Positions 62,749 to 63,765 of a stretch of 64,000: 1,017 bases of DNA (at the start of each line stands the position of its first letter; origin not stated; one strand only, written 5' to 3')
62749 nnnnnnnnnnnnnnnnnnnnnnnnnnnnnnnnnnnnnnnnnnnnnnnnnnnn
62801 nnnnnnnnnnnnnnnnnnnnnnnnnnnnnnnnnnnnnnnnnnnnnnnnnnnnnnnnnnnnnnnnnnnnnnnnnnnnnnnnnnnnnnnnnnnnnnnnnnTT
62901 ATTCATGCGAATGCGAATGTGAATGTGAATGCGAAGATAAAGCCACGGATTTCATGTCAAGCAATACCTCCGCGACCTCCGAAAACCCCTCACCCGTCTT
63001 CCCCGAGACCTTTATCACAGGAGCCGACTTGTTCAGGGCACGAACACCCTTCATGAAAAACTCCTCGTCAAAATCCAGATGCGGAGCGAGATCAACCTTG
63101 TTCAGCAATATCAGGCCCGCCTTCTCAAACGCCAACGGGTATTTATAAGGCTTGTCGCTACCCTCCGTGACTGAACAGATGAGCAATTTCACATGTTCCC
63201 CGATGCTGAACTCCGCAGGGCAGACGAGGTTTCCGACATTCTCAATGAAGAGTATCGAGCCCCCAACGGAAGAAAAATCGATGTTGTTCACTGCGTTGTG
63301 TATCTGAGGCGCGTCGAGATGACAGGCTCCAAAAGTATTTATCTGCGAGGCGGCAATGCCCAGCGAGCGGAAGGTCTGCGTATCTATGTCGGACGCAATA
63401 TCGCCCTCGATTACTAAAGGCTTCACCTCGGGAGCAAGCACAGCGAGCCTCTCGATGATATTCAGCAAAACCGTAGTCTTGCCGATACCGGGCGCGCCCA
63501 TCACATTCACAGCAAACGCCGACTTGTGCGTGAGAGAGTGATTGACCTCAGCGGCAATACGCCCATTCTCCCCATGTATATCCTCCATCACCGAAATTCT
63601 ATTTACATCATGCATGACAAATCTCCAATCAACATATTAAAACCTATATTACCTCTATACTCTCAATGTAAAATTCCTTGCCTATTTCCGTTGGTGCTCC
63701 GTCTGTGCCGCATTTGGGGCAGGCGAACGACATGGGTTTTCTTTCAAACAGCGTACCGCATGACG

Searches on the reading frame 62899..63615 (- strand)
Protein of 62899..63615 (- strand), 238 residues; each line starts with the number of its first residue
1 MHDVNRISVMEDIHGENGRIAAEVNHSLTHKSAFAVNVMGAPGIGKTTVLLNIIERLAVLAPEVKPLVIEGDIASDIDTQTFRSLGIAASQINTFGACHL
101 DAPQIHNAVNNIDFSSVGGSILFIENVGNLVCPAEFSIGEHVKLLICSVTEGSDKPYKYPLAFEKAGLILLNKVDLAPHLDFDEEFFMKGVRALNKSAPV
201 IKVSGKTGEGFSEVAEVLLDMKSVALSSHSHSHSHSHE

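Call 51: search_protein_families(library=pfam, proteins=[window:62899-63615:-], max_evalue=0.00001)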
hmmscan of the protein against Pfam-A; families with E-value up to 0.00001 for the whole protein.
window:62899-63615:- (238 aa): 1 family
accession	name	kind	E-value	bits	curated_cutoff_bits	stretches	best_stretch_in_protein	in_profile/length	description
PF02492.25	cobW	-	2.6e-15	56.9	20.7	1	36-201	3-179/180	CobW/HypB/UreG, nucleotide-binding domain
